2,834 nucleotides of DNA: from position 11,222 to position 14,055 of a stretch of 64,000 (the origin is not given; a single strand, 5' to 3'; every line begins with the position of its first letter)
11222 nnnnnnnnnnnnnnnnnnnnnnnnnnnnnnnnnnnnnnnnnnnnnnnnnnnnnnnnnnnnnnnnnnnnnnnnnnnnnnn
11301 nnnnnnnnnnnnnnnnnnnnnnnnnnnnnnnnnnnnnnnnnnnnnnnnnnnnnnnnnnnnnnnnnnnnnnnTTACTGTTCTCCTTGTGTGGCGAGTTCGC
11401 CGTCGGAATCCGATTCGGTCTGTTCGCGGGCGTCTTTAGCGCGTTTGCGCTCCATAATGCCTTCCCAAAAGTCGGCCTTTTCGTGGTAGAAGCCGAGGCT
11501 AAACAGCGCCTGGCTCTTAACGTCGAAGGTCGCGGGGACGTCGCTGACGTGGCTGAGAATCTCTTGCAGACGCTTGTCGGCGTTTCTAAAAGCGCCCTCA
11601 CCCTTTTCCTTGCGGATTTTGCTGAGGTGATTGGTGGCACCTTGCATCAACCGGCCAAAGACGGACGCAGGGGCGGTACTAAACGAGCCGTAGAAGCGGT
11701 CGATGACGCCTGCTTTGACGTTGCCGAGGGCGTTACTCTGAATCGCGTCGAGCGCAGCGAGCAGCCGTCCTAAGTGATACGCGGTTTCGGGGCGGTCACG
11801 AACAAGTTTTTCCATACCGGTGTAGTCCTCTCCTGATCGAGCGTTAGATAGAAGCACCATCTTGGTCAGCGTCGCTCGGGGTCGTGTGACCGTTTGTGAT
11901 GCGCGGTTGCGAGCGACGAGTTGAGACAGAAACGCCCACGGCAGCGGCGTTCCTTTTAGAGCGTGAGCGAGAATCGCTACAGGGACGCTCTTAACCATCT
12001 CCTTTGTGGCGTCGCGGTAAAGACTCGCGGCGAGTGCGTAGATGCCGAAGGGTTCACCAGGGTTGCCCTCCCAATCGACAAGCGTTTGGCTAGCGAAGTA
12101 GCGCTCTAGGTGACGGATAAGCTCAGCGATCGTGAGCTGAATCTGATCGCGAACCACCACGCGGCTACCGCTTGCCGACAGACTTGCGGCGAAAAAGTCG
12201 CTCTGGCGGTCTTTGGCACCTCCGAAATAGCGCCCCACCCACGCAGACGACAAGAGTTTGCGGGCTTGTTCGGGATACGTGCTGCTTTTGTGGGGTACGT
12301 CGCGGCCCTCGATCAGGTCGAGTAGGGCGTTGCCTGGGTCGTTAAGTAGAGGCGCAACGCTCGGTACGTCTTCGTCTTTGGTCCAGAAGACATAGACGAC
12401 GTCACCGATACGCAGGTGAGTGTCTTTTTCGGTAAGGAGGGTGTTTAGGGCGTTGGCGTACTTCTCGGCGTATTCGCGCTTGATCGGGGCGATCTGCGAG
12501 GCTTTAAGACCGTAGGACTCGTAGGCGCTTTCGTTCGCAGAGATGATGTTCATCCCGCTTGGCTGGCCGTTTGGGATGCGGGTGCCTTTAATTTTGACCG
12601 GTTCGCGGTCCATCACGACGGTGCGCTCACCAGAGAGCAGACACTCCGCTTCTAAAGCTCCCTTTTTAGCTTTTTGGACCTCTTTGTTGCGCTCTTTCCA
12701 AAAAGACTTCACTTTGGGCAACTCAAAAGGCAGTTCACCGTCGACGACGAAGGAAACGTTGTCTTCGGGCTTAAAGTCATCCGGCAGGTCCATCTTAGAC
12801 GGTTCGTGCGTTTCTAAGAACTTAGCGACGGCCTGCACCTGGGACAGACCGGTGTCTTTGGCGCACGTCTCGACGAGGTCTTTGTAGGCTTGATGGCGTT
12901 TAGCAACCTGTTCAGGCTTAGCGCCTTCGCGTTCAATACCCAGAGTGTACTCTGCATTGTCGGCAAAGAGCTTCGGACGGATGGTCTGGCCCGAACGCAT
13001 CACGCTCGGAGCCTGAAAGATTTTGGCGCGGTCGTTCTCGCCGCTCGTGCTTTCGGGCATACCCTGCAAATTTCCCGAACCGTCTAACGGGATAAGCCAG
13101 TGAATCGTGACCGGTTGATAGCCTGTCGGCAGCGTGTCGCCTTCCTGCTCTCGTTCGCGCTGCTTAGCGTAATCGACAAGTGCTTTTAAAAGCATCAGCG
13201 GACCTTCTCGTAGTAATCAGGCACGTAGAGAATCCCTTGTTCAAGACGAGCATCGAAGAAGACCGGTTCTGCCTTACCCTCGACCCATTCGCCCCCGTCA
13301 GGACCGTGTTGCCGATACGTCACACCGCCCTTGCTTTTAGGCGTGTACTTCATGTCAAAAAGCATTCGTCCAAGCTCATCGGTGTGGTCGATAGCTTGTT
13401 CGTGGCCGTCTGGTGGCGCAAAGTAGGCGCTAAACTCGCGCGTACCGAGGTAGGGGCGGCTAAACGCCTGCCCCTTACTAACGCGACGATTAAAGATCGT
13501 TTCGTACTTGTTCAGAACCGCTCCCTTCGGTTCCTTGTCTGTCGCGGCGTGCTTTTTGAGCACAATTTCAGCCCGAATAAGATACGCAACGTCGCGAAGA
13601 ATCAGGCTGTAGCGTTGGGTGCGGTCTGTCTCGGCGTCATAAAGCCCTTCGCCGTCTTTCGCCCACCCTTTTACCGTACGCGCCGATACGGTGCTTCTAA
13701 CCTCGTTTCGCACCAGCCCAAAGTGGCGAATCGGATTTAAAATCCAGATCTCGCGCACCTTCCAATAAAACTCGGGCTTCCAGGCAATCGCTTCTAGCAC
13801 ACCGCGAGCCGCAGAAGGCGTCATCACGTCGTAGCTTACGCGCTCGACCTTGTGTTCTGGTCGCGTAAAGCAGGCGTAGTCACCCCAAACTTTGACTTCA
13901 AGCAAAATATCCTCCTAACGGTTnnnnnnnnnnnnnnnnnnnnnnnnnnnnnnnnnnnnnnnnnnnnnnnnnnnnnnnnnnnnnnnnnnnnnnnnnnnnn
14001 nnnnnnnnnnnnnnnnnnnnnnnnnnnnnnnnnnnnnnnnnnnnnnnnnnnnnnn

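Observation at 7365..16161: Type I-C CRISPR-Cas with no adaptation module (cas4/cas1/cas2 absent) but a 42-repeat array directly abutting cas7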

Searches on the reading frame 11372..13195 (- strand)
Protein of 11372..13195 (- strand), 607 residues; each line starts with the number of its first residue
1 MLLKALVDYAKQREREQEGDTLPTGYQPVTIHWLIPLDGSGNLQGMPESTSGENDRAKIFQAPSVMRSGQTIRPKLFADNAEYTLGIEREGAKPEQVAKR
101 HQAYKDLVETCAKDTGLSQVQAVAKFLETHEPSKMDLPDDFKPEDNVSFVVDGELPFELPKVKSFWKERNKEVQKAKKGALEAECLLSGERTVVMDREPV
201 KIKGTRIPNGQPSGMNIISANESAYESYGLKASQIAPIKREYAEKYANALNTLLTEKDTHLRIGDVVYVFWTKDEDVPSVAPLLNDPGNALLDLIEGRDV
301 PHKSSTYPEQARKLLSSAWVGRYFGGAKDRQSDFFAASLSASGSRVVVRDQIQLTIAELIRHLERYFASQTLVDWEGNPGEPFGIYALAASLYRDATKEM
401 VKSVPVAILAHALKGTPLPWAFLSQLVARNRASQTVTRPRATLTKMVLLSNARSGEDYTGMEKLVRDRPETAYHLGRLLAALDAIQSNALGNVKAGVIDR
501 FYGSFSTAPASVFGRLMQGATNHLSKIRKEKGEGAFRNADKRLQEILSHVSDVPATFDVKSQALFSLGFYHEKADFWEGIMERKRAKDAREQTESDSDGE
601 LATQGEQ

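Call 4: search_protein_families(library=ncbifam, proteins=[window:11372-13195:-])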
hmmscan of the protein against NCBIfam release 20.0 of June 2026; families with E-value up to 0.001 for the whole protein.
window:11372-13195:- (607 aa): 1 family
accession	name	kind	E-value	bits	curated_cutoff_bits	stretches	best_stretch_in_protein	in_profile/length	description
TIGR01863.1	cas_Csd1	equivalog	3.8e-102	342.7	218.65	1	3-578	1-582/588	type I-C CRISPR-associated protein Cas8c/Csd1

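Call 9: find_homologous_proteins(query=window:11372-13195:-)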
Query window:11372-13195:- (607 aa): 875 proteins with E <= 0.001 among 8000 candidates; the best 120 are listed.
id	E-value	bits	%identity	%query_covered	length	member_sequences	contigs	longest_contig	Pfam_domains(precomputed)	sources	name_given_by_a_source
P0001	4.6e-216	737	59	98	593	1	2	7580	PF09709.16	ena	-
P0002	6.5e-199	680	56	96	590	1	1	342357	PF09709.16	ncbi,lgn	ncbi:MAG: type I-C CRISPR-associated protein Cas8c/Csd1 [Trueperaceae bacterium]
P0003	1.5e-186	639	53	97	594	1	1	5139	PF09709.16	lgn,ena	-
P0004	4.8e-185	634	54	96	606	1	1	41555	PF09709.16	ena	-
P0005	2.0e-179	616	51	98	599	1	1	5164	PF09709.16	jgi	-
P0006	4.1e-177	608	50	98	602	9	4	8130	PF09709.16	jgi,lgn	-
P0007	9.8e-176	604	51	100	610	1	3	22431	PF09709.16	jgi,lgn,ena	-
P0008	2.4e-174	599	50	98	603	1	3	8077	PF09709.16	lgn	-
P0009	3.6e-174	599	52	99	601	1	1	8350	PF09709.16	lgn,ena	-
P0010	7.4e-172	591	51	98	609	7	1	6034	PF09709.16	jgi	-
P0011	1.4e-170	587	51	98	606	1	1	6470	PF09709.16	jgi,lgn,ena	-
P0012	1.8e-169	583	49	96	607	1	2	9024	PF09709.16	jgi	-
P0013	4.8e-169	582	48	100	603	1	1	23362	PF09709.16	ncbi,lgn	-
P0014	1.6e-168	580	50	98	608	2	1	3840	PF09709.16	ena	-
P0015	2.0e-168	580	49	98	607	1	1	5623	PF09709.16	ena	-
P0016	2.4e-167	576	50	97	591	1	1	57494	PF09709.16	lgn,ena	-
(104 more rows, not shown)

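Call 11: find_encoding_contigs(protein=P0002, flank=10000, max_places=2)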
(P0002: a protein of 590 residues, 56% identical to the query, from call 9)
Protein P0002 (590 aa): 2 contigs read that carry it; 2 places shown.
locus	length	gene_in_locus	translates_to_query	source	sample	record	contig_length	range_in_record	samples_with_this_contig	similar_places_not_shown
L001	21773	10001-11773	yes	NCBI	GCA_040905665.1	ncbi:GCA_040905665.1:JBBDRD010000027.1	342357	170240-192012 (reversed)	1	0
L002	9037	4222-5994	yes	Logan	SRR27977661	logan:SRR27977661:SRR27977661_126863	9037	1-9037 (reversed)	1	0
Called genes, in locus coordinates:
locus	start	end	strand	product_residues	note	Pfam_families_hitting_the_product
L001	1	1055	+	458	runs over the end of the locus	PF07969:Amidohydro_3 (weak), PF01979:Amidohydro_1, PF07969:Amidohydro_3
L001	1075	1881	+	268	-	PF13191:AAA_16 (weak), PF00005:ABC_tran, PF13604:AAA_30 (faint), PF13304:AAA_21 (faint)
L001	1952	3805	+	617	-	PF00528:BPD_transp_1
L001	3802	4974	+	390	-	PF00528:BPD_transp_1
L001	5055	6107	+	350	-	PF09084:NMT1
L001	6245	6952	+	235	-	-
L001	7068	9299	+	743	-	PF01966:HD (faint), PF18019:Cas3_HD (weak), PF00270:DEAD, PF04851:ResIII, PF00271:Helicase_C (faint), PF22590:Cas3-like_C_2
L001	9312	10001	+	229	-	PF09704:Cas_Cas5d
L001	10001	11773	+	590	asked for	PF09709:Cas_Csd1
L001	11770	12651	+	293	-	PF05107:Cas_Cas7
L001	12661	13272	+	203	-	PF01930:Cas_Cas4, PF12705:PDDEXK_1 (weak)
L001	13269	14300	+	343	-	PF01867:Cas_Cas1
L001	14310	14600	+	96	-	PF09827:CRISPR_Cas2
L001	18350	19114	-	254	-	PF01695:IstB_IS21, PF00308:Bac_DnaA, PF13191:AAA_16 (weak)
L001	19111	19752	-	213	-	PF22483:Mu-transpos_C_2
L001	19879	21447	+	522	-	PF22483:Mu-transpos_C_2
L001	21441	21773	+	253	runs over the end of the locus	PF01695:IstB_IS21, PF20720:nSTAND3 (weak)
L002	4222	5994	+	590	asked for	PF09709:Cas_Csd1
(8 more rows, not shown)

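Call 12: find_encoding_contigs(protein=P0004, flank=10000, max_places=2)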
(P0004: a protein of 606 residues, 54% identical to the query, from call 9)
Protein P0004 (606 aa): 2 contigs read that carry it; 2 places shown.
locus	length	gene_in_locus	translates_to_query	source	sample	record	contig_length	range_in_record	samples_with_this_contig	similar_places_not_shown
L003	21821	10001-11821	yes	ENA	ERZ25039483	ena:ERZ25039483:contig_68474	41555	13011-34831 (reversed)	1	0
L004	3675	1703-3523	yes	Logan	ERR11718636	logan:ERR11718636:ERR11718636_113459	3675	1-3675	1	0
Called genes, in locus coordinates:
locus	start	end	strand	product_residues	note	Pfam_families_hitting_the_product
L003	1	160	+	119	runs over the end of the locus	-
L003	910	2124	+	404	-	PF13481:AAA_25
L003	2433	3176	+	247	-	PF00239:Resolvase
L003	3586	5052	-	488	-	-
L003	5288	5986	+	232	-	PF02481:DNA_processg_A, PF18306:LDcluster4 (weak)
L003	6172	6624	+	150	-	-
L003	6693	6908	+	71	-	-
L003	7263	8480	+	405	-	PF00270:DEAD, PF04851:ResIII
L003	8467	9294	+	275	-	PF22590:Cas3-like_C_2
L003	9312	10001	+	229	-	PF09704:Cas_Cas5d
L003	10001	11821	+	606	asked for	PF09709:Cas_Csd1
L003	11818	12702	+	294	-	PF05107:Cas_Cas7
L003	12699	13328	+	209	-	PF01930:Cas_Cas4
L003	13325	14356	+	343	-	PF01867:Cas_Cas1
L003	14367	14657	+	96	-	PF09827:CRISPR_Cas2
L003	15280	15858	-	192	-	-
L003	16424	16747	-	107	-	-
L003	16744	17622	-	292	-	PF08308:PEGA (faint)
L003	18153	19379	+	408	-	-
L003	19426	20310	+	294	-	-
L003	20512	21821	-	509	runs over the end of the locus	PF00496:SBP_bac_5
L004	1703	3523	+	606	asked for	PF09709:Cas_Csd1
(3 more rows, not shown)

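Call 13: find_encoding_contigs(protein=P0001, flank=10000, max_places=2)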
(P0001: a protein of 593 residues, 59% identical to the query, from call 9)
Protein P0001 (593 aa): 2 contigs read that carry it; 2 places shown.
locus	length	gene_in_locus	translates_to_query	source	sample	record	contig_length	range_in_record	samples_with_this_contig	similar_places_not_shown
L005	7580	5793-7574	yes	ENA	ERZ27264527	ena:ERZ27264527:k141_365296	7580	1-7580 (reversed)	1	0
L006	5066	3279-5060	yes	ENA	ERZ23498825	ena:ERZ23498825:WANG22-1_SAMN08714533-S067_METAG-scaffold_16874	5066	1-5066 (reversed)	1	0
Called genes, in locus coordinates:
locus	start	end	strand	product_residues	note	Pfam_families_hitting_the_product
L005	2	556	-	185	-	?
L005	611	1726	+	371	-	PF13620:CarboxypepD_reg (faint), PF08308:PEGA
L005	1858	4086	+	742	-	PF01966:HD (weak), PF18019:Cas3_HD, PF13401:AAA_22 (faint), PF00271:Helicase_C (faint), PF04851:ResIII, PF00270:DEAD, PF22590:Cas3-like_C_2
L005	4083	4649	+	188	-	PF01850:PIN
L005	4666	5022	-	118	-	PF13443:HTH_26 (weak)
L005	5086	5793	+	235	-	PF09704:Cas_Cas5d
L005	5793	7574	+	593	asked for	PF09709:Cas_Csd1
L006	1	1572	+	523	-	?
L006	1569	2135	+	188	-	PF01850:PIN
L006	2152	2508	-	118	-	PF13443:HTH_26 (weak)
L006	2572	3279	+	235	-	PF09704:Cas_Cas5d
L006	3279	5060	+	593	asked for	PF09709:Cas_Csd1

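Call 26: find_encoding_contigs(protein=P0016, flank=10000, max_places=1)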
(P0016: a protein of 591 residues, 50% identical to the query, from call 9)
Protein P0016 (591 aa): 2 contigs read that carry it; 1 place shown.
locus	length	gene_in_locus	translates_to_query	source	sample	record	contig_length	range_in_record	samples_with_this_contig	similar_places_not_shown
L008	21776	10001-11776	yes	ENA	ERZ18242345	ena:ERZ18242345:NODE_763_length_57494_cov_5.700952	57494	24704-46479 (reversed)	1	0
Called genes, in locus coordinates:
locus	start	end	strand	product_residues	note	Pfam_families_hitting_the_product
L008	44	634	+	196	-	PF08433:KTI12 (weak), PF13671:AAA_33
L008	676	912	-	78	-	PF00462:Glutaredoxin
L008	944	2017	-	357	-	PF13500:AAA_26, PF07085:DRTGG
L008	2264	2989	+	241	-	PF00072:Response_reg, PF00486:Trans_reg_C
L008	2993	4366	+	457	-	PF00672:HAMP, PF00512:HisKA, PF02518:HATPase_c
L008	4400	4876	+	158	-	PF04308:RNaseH_like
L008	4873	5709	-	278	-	PF00590:TP_methylase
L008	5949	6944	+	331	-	PF03462:PCRF, PF00472:RF-1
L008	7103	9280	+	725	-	PF01966:HD (weak), PF18019:Cas3_HD (weak), PF04851:ResIII, PF00270:DEAD, PF00271:Helicase_C (faint), PF22590:Cas3-like_C_2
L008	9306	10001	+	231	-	PF09704:Cas_Cas5d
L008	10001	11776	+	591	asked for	PF09709:Cas_Csd1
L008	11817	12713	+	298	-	PF05107:Cas_Cas7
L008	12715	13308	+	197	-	PF01930:Cas_Cas4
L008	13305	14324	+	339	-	PF01867:Cas_Cas1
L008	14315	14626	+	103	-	PF09827:CRISPR_Cas2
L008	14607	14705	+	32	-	-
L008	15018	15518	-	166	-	-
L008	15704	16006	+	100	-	-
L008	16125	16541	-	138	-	PF03652:RuvX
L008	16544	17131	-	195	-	PF01330:RuvA_N, PF12826:HHH_2 (weak), PF14520:HHH_5, PF00633:HHH (weak), PF07499:RuvA_C (weak)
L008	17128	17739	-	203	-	PF01205:Impact_N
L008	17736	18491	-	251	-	-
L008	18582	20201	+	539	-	PF00501:AMP-binding, PF13193:AMP-binding_C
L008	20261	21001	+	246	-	-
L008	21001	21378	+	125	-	PF00383:dCMP_cyt_deam_1, PF08211:dCMP_cyt_deam_2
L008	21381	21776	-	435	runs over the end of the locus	PF02885:Glycos_trans_3N, PF00591:Glycos_transf_3, PF07831:PYNP_C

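Call 27: find_encoding_contigs(protein=P0007, flank=10000, max_places=1)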
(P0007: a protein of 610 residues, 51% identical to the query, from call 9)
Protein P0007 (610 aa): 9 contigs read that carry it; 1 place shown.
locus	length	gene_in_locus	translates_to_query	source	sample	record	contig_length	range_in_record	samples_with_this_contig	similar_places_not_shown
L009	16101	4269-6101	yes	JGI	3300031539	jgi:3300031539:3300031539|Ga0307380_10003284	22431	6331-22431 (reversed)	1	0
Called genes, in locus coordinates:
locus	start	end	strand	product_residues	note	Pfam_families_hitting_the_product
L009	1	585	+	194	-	?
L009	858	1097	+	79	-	PF01402:RHH_1 (weak)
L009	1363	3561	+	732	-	PF01966:HD (weak), PF18019:Cas3_HD, PF04851:ResIII, PF00270:DEAD, PF22590:Cas3-like_C_2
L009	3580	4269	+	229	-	PF09704:Cas_Cas5d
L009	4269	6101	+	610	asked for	PF09709:Cas_Csd1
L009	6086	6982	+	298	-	PF05107:Cas_Cas7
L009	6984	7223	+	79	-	-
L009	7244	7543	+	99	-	PF09827:CRISPR_Cas2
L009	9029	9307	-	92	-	-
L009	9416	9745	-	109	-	-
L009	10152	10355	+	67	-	-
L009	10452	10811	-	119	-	-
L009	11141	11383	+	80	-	PF04014:MazE_antitoxin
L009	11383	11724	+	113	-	PF02452:PemK_toxin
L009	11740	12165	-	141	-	PF00293:NUDIX, PF14815:NUDIX_4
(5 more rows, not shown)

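Call 28: find_encoding_contigs(protein=P0013, flank=10000, max_places=1)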
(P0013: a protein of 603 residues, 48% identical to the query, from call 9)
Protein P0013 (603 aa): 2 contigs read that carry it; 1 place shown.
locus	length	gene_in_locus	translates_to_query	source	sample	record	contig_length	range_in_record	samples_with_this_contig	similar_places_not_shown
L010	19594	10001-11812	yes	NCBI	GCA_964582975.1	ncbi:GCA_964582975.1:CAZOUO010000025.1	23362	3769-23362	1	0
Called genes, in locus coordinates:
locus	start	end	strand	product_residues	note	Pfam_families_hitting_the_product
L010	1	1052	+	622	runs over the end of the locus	PF00697:PRAI, PF00291:PALP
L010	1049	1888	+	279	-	PF00290:Trp_syntA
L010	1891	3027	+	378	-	PF01264:Chorismate_synt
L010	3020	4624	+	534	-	PF01202:SKI, PF13238:AAA_18 (weak), PF13685:Fe-ADH_2 (weak), PF01761:DHQ_synthase, PF24621:DHQS_C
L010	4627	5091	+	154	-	PF01220:DHquinase_II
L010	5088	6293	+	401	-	PF00155:Aminotran_1_2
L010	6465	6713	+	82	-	-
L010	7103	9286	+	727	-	PF01966:HD (faint), PF18019:Cas3_HD (weak), PF04851:ResIII, PF00270:DEAD, PF00271:Helicase_C (faint), PF22590:Cas3-like_C_2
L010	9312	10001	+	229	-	PF09704:Cas_Cas5d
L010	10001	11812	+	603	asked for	PF09709:Cas_Csd1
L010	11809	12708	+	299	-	PF05107:Cas_Cas7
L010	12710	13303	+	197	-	PF01930:Cas_Cas4, PF12705:PDDEXK_1 (weak)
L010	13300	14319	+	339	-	PF01867:Cas_Cas1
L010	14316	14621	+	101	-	PF09827:CRISPR_Cas2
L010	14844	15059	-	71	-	-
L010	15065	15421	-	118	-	-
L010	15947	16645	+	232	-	PF00392:GntR, PF07729:FCD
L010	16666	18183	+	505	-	PF00221:Lyase_aromatic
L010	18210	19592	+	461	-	?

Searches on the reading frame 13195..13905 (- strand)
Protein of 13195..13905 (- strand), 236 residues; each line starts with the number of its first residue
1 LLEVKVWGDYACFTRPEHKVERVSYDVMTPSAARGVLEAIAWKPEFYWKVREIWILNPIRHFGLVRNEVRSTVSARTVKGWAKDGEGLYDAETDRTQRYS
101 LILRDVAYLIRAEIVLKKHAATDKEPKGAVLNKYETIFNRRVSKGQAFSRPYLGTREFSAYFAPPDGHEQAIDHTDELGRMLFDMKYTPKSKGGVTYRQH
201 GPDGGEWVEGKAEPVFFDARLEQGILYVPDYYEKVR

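Call 4: search_protein_families(library=ncbifam, proteins=[window:13195-13905:-])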
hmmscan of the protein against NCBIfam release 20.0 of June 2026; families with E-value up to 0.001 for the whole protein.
window:13195-13905:- (236 aa): 2 families
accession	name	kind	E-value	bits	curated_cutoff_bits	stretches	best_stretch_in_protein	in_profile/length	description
TIGR01876.1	cas_Cas5d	exception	1.4e-43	149.4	85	1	4-191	1-173/203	type I-C CRISPR-associated protein Cas5c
TIGR02593.1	CRISPR_cas5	subfamily_domain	1.7e-15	56.5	17.8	1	2-43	2-43/43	CRISPR-associated protein Cas5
